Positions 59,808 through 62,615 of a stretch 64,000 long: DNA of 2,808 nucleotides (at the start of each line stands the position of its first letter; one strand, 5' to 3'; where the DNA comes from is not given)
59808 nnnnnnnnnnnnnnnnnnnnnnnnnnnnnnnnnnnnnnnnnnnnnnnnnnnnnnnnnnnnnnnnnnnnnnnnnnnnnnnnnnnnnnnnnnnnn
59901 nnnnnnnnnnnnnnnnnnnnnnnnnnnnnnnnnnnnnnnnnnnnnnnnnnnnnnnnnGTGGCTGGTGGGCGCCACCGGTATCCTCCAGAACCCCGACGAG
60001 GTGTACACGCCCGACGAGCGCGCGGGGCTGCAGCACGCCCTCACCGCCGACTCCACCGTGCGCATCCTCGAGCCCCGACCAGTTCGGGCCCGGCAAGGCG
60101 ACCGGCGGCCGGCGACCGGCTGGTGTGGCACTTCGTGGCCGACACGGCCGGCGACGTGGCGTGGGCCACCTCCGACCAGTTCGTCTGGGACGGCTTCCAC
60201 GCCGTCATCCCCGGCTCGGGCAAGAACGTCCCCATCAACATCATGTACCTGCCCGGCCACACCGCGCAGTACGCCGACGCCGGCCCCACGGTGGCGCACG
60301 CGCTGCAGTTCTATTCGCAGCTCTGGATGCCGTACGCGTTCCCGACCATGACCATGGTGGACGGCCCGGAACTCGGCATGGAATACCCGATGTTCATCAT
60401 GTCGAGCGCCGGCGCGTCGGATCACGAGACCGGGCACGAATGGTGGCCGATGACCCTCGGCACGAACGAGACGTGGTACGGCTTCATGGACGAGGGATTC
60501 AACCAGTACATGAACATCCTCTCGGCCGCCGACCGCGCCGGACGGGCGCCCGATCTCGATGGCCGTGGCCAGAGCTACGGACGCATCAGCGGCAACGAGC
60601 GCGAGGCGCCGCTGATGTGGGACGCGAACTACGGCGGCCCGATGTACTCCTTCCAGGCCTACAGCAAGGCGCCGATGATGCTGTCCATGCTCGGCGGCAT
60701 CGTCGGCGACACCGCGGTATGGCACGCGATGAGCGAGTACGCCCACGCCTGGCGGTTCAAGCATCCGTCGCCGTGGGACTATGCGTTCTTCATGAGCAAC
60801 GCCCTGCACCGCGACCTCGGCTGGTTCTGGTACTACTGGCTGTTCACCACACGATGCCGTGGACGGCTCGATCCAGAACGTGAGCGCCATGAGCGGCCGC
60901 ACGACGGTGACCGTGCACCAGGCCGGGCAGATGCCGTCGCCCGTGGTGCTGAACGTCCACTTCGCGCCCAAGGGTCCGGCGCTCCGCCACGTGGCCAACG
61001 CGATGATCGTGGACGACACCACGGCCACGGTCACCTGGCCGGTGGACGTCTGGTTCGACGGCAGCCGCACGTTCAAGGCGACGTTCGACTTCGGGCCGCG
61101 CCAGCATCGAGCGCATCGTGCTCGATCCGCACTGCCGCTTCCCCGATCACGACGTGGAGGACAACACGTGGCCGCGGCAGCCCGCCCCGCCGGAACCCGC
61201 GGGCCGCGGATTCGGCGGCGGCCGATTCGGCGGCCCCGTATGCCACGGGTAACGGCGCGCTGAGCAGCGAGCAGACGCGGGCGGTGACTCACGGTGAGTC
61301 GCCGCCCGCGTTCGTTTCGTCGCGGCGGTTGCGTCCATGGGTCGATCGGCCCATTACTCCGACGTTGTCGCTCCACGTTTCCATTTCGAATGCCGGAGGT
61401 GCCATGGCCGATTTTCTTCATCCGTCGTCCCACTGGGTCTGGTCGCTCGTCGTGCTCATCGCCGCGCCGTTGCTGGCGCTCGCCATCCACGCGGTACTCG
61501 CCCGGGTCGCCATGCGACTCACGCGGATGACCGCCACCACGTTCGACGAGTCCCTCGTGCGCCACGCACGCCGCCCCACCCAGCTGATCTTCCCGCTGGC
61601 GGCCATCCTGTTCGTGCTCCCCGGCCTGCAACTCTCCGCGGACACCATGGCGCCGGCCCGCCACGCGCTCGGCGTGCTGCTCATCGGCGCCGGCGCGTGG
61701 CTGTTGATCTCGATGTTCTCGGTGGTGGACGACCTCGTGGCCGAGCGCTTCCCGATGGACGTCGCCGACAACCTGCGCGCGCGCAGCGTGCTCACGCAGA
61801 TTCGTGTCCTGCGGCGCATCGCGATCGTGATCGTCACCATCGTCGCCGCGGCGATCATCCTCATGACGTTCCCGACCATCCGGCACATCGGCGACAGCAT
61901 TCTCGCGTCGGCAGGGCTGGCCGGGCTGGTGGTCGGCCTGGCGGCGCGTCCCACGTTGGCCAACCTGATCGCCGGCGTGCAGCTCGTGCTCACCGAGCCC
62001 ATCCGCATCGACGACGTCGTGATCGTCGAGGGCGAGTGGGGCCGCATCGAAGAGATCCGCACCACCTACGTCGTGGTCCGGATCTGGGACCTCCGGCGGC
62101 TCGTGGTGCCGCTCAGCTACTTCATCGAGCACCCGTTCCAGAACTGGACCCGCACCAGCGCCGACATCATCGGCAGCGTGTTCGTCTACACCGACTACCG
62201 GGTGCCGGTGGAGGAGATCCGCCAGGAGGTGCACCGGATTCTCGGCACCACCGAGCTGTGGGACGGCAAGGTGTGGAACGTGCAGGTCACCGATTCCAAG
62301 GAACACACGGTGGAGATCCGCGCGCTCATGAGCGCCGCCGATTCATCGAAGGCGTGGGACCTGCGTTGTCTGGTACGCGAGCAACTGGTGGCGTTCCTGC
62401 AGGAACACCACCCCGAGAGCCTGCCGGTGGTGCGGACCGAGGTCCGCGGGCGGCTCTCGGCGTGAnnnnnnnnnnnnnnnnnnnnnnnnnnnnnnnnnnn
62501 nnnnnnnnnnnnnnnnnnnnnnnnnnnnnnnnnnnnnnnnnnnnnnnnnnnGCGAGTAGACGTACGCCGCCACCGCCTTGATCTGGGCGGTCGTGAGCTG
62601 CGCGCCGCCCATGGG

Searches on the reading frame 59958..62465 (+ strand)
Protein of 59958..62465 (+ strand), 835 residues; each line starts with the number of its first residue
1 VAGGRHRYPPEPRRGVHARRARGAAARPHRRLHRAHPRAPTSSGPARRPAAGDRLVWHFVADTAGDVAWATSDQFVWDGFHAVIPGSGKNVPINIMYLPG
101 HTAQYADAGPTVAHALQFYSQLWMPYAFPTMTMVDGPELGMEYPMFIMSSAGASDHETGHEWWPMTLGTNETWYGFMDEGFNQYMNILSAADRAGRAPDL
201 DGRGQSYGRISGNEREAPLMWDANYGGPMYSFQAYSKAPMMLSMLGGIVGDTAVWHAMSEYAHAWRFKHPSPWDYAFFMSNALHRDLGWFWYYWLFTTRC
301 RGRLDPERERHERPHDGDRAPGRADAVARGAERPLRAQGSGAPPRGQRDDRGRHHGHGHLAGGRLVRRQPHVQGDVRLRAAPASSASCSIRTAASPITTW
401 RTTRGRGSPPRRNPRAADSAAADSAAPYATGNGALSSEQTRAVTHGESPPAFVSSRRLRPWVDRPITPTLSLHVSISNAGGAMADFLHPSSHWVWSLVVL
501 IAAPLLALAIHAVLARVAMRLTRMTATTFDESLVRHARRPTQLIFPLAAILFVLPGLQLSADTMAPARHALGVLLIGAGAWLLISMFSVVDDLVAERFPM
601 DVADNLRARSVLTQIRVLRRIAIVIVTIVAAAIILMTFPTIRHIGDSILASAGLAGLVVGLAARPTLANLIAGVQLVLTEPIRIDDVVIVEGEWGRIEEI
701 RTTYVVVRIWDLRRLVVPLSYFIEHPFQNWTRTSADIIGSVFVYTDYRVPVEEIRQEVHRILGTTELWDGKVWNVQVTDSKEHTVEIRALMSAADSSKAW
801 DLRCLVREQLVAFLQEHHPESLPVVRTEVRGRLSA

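Call 94: search_protein_families(library=pfam, max_evalue=0.00001, proteins=[window:59958-62465:+])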
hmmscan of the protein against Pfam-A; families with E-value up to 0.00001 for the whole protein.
window:59958-62465:+ (835 aa): 1 family
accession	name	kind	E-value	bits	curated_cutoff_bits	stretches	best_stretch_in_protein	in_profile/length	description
PF00924.24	MS_channel_2nd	-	1.1e-12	48.3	20.2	1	667-732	3-68/68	Mechanosensitive ion channel, beta-domain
